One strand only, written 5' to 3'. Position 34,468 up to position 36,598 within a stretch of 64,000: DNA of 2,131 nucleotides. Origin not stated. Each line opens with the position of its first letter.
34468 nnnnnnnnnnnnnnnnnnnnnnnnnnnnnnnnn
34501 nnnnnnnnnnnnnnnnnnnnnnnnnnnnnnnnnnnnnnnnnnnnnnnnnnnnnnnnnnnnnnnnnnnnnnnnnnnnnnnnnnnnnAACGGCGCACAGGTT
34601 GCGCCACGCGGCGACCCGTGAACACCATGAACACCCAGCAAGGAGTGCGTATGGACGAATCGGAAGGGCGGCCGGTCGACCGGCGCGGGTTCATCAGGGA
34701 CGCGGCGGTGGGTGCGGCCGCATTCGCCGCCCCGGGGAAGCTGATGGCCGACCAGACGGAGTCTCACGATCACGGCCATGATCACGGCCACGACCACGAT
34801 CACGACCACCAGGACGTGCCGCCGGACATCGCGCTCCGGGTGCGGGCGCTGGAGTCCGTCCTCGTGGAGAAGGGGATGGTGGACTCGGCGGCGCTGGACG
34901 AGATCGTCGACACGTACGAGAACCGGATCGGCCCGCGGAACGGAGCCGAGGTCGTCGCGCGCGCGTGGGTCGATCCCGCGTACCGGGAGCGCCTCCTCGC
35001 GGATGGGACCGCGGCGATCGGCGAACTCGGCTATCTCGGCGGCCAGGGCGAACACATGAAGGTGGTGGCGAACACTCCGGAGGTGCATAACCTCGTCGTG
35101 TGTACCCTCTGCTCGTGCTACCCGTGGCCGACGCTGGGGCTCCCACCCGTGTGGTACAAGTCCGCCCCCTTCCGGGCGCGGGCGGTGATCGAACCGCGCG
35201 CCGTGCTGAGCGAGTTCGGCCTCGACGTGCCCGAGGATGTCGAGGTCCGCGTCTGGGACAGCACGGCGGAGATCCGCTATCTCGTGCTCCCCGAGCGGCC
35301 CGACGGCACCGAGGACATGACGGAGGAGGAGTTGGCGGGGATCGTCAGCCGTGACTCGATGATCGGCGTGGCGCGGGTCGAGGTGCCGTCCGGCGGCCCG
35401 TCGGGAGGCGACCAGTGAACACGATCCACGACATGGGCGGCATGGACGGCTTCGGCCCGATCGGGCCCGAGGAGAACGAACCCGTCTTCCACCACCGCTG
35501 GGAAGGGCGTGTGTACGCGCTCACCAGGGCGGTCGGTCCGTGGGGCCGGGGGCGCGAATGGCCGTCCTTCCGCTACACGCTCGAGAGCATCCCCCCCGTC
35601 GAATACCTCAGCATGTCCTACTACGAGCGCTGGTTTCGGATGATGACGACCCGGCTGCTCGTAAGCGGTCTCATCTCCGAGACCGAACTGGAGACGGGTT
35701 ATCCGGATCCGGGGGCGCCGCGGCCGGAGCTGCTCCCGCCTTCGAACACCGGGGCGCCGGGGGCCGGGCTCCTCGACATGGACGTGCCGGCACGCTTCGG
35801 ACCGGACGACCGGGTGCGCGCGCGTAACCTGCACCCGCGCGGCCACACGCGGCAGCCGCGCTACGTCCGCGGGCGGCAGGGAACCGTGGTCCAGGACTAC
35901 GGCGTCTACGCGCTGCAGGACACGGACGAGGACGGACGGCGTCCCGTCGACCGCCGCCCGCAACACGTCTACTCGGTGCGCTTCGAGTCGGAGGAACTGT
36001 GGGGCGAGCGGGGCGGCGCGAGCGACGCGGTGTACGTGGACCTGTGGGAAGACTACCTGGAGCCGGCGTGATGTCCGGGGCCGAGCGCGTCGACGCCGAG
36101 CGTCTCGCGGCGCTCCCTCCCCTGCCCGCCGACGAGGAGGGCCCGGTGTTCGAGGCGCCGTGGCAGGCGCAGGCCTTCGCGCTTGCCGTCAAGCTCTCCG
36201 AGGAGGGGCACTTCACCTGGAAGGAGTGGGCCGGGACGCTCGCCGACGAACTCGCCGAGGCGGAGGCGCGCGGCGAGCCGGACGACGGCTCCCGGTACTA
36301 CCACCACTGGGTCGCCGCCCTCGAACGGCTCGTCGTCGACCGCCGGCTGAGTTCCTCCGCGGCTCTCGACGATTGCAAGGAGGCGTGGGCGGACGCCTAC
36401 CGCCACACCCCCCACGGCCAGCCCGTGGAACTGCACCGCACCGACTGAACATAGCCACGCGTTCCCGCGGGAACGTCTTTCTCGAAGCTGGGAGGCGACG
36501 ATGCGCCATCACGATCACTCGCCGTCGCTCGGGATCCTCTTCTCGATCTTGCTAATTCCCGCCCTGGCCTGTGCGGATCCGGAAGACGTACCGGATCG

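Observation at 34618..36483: Cobalt-type nitrile hydratase whose alpha subunit carries a twin-arginine export signal and a His-rich metal-binding tract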

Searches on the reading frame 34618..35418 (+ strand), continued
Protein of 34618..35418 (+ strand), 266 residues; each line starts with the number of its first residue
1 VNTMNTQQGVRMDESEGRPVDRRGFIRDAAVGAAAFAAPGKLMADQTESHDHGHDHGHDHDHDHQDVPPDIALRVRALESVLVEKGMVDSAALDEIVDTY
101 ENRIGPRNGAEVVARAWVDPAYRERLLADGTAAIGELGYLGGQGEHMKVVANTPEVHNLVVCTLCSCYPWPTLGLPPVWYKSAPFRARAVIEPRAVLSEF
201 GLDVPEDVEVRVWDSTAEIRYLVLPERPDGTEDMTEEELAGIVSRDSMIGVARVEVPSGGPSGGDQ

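Call 55: search_protein_families(library=pfam, proteins=[L001:398-2218:+, L025:4330-6504:+, L025:3175-4212:+, L009:4415-6070:+, L019:2642-5395:+, L003:3234-4175:+, L046:9608-11404:+, L058:6328-7146:+, L058:9243-10082:+, L025:8939-9463:+], max_evalue=0.001)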
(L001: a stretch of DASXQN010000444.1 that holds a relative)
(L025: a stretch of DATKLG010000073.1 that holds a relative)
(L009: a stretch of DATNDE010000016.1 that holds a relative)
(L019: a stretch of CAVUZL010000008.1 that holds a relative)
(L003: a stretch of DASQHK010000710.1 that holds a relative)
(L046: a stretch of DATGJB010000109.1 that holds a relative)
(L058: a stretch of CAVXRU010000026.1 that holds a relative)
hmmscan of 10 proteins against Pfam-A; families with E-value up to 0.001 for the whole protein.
L001:398-2218:+ (607 aa): 2 families
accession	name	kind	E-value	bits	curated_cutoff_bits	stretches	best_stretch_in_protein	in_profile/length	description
PF13231.12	PMT_2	-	5.4e-12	46.6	26.1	1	117-230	23-132/160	Dolichyl-phosphate-mannose-protein mannosyltransferase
PF02366.24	PMT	-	4.6e-05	23.5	22.7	1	116-251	86-225/245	Dolichyl-phosphate-mannose-protein mannosyltransferase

L025:4330-6504:+ (725 aa): 1 family
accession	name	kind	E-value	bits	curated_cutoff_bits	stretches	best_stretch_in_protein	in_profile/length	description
PF09286.16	Pro-kuma_activ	-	4e-23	82.7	23.5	1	68-201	2-142/143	Pro-kumamolisin, activation domain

L025:3175-4212:+ (346 aa): 1 family
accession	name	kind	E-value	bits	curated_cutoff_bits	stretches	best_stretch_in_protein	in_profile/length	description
PF00990.26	GGDEF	-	6.5e-40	137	23.8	1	173-334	2-161/161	Diguanylate cyclase, GGDEF domain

L009:4415-6070:+ (552 aa): 1 family
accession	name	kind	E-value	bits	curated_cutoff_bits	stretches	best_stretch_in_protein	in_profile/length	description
PF07519.17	Tannase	-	3.1e-102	343.4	29.8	1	99-550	1-489/490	Tannase and feruloyl esterase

L019:2642-5395:+ (918 aa): 1 family
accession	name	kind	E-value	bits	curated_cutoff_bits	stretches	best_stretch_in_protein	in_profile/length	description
PF13699.11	eCIS_core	-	2.7e-29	101.6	22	1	161-238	1-78/79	eCIS core domain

L003:3234-4175:+ (314 aa): 1 family
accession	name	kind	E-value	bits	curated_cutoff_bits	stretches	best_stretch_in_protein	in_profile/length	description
PF01063.24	Aminotran_4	-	1.4e-46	159.5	28.5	1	35-267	2-223/223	Amino-transferase class IV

L046:9608-11404:+ (599 aa): 2 families
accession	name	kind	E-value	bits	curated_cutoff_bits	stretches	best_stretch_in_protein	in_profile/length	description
PF06315.17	AceK_kinase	-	2.2e-64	217.9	29.3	1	328-584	3-256/256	Isocitrate dehydrogenase kinase/phosphatase (AceK) kinase domain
PF20423.3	AceK_regulatory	-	5.9e-55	187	25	1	28-324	1-301/302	Isocitrate dehydrogenase kinase/phosphatase (AceK), regulatory domain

L058:6328-7146:+ (273 aa): 0 families

L058:9243-10082:+ (280 aa): 1 family
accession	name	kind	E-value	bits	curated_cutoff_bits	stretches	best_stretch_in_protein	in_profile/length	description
PF21006.2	NHase_beta_N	-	3.2e-09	37.3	21.5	1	21-109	19-101/115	Nitrile hydratase beta subunit, N-terminal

L025:8939-9463:+ (175 aa): 0 families

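Call 59: search_dna_similar(query=window:34651-35418:+, collection=plasmids, mode=protein, max_rows=30)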
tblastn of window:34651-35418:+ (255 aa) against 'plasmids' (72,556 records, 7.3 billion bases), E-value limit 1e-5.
Records with a match: 183; places in all: 192; records where one place covers at least 80% of the query: 0.
Best place of each record, by identity: 60-80% 52; <60% 131.
By first word of the organism name: Rhizobium 62; Rhodococcus 15; Agrobacterium 9; Sulfitobacter 7; Azospirillum 7; Klebsiella 6; Citrobacter 6; Ensifer 6; Sinorhizobium 5; Enterobacter 5; and 35 more.
By predicted mobility (MOB-suite, as given by PLSDB): non-mobilizable 85; conjugative 70; mobilizable 28.
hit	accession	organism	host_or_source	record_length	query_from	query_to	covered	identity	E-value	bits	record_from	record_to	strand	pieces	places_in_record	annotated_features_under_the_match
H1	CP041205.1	Rhizobium sp. NIBRBAC000502774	Genome assembly,Coal mine soil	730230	57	247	75%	70.7%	1e-85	285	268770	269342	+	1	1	nthA: nitrile hydratase subunit alpha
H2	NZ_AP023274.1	Agrobacterium vitis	Vitis vinifera,grapevine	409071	57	247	75%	70.7%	2e-85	284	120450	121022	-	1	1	nthA: nitrile hydratase subunit alpha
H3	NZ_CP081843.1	Agrobacterium vitis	Vitis,Cell culture,South Africa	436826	57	247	75%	69.6%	7e-84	280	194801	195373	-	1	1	nthA: nitrile hydratase subunit alpha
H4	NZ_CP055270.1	Agrobacterium vitis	Vitis vinifera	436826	57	247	75%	69.6%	7e-84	280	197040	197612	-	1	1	nthA: nitrile hydratase subunit alpha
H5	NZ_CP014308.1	Burkholderia sp. PAMC 26561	single cell,lichen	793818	57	239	72%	72.7%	1e-82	276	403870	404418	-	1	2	nthA: nitrile hydratase subunit alpha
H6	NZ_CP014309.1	Burkholderia sp. PAMC 26561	single cell,lichen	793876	57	239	72%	72.7%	1e-82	276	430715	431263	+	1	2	nthA: nitrile hydratase subunit alpha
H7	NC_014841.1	Pantoea sp. At-9b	-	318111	57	240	72%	72.3%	2e-86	286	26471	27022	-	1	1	nthA: nitrile hydratase subunit alpha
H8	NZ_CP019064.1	Rahnella sikkimica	bacteria,soil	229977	57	240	72%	70.7%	6e-84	280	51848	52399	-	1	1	nthA: nitrile hydratase subunit alpha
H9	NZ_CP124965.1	Agrobacterium tumefaciens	lilac,cell culture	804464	57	240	72%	70.7%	6e-83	277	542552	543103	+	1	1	nthA: nitrile hydratase subunit alpha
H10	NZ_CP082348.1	Pantoea dispersa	water,drinking water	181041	57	240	72%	70.1%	3e-83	278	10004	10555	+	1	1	nthA: nitrile hydratase subunit alpha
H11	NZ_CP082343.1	Pantoea dispersa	Canis lupus familiaris,Skin swab,Paw ...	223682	57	240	72%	70.1%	4e-83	277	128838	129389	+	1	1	nthA: nitrile hydratase subunit alpha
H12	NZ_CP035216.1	Klebsiella michiganensis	Homo sapiens,Rectal Swab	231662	57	246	75%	67.9%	3e-84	280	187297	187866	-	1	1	nthA: nitrile hydratase subunit alpha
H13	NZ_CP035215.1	Klebsiella michiganensis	Homo sapiens,Rectal Swab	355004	57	246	75%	67.9%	3e-84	280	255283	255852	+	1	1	nthA: nitrile hydratase subunit alpha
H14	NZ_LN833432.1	Acinetobacter baumannii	Clinical sample, blood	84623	57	246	75%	67.9%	4e-84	280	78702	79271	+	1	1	nthA: nitrile hydratase subunit alpha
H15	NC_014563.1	Pantoea vagans C9-1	-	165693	57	240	72%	69.6%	6e-83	277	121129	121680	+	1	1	nthA: nitrile hydratase subunit alpha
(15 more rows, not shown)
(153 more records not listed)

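Call 63: search_protein_families(library=ncbifam, proteins=[L087:5907-7982:+, L088:5359-6087:+], max_evalue=0.00001)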
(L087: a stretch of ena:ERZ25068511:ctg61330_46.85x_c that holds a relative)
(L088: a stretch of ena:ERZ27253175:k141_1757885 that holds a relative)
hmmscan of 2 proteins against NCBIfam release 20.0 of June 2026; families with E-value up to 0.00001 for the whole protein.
L087:5907-7982:+ (691 aa): 5 families
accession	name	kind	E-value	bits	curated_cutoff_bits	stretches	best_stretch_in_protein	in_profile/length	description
TIGR03074.1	PQQ_membr_DH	subfamily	1.4e-116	390.3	832.65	2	119-689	203-782/783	membrane-bound PQQ-dependent dehydrogenase, glucose/quinate/shikimate family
TIGR04528.1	acido_non_PQQ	subfamily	4.9e-71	240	650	2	38-419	2-310/493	acido-empty-quinoprotein group A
TIGR03075.1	PQQ_enz_alc_DH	subfamily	1.7e-66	225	480.05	2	122-417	62-337/530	PQQ-dependent dehydrogenase, methanol/ethanol family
TIGR03300.1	assembly_YfgL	equivalog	2.7e-09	36.2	285.2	0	121-208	57-126/377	outer membrane protein assembly factor BamB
NF008351.0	PRK11138.1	equivalog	1.9e-06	26.7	423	0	124-208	64-141/394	outer membrane protein assembly factor BamB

L088:5359-6087:+ (242 aa): 2 families
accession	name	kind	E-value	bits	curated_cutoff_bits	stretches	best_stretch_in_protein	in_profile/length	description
NF052500.1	NicTportNicT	equivalog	4.8e-11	42.5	450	1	7-60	49-107/340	Nickel transporter NicT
TIGR00802.1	nico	subfamily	3.8e-10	39.7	333.05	1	7-53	3-54/281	HoxN/HupN/NixA family nickel/cobalt transporter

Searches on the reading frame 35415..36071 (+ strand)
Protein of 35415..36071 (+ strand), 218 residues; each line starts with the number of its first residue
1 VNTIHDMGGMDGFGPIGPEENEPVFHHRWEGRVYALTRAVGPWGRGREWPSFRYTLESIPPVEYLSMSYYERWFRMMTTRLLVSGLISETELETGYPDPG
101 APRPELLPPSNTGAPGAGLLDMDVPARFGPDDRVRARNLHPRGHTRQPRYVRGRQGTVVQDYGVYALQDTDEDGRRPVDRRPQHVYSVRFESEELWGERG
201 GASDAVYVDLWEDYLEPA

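Call 3: search_protein_families(library=pfam, proteins=[window:35415-36071:+], max_evalue=0.01)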
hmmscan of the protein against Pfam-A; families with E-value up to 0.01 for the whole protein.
window:35415-36071:+ (218 aa): 2 families
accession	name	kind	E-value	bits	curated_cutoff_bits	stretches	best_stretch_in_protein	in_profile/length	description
PF21006.2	NHase_beta_N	-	4.8e-29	101.2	21.5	1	1-97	1-96/115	Nitrile hydratase beta subunit, N-terminal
PF02211.21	NHase_beta_C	-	3e-27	95.4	27.7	1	122-217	6-98/98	Nitrile hydratase beta subunit, C-terminal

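Call 4: search_protein_families(library=ncbifam, proteins=[window:35415-36071:+], max_evalue=0.01)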
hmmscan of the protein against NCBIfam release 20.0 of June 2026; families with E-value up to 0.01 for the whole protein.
window:35415-36071:+ (218 aa): 1 family
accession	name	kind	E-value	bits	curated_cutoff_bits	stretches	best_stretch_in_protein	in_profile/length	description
TIGR03888.1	nitrile_beta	equivalog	1.3e-56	192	152.2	1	1-218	1-226/226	nitrile hydratase subunit beta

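Call 61: search_solved_structures(query=window:35415-36071:+, max_evalue=1e-10, show_alignments=2)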
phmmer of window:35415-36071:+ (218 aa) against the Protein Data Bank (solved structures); distinct sequences matched with E-value up to 1e-10: 24.
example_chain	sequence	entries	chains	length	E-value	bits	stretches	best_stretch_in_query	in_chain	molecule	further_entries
3qxe_B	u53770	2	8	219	1.5e-48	168.6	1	1-218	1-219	Co-type Nitrile Hydratase beta subunit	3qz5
3qyh_B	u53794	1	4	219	2.6e-48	167.8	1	1-218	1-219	Co-type Nitrile Hydratase beta subunit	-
3qyg_B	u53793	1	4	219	3.7e-48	167.3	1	1-218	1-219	Co-type Nitrile Hydratase beta subunit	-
3qz9_B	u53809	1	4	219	4.9e-48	167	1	1-218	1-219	Co-type Nitrile Hydratase beta subunit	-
1v29_B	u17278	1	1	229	3.4e-41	144.6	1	1-217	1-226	nitrile hydratase b chain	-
7qom_B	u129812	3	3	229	4.4e-41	144.2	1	1-217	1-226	Nitrile hydratase subunit beta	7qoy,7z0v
7qou_B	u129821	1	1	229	2.1e-40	142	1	1-217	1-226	Nitrile hydratase subunit beta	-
2dpp_B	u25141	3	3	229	2.4e-40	141.8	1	1-217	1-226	Nitrile hydratase beta subunit | Nitrile hydratase subunit beta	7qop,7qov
3hht_B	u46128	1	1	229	2.6e-40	141.7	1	1-217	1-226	Nitrile hydratase beta subunit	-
7w8l_B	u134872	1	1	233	7.5e-38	133.6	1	1-216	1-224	Cobalt-containing nitrile hydratase subunit beta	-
1ugp_B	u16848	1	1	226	2.4e-37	131.9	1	1-216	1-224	Cobalt-containing nitrile hydratase subunit beta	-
1ire_B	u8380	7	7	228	2.5e-37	131.9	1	1-216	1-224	Nitrile Hydratase | Nitrile Hydratase beta subunit | Cobalt-containing nitrile hydratase subunit beta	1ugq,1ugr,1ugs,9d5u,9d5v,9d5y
3vyh_B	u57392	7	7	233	2.7e-37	131.8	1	1-216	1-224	Cobalt-containing nitrile hydratase subunit beta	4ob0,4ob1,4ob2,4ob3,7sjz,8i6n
7w8m_B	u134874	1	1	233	4.7e-37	131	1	1-216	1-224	Cobalt-containing nitrile hydratase subunit beta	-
9d6j_B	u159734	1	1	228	5.1e-37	130.9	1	1-216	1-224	Cobalt-containing nitrile hydratase subunit beta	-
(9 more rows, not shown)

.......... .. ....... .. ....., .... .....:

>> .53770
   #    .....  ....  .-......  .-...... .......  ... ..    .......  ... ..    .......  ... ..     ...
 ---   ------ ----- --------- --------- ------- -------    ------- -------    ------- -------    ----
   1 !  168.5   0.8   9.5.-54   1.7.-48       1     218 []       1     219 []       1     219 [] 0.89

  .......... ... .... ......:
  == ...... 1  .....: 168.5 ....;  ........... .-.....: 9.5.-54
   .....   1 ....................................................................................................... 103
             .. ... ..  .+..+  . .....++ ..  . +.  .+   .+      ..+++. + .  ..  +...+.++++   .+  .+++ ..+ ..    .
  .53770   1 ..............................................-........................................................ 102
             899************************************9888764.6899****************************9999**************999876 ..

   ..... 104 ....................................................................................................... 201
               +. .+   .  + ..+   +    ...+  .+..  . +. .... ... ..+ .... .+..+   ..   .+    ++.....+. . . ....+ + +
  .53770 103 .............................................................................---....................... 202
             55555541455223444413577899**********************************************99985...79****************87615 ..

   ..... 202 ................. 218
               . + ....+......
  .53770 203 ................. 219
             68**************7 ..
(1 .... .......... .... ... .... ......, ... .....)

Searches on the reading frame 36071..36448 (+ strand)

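Call 3: search_protein_families(library=pfam, proteins=[window:36071-36448:+], max_evalue=0.01)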
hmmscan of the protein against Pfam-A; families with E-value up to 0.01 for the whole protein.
window:36071-36448:+ (125 aa): 1 family
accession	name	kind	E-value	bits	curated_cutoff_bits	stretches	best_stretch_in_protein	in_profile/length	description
PF21006.2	NHase_beta_N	-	1.2e-09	38.6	21.5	1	18-109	16-101/115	Nitrile hydratase beta subunit, N-terminal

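Call 4: search_protein_families(library=ncbifam, proteins=[window:36071-36448:+], max_evalue=0.01)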
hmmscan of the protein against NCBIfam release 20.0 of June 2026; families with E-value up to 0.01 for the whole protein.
window:36071-36448:+ (125 aa): 2 families
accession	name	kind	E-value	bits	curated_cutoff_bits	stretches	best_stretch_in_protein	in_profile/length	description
TIGR03889.1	nitrile_acc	equivalog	1.8e-27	95.1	46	1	27-98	1-72/74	nitrile hydratase accessory protein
TIGR03888.1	nitrile_beta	equivalog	1.4e-07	31.6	152.2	1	18-103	16-95/226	nitrile hydratase subunit beta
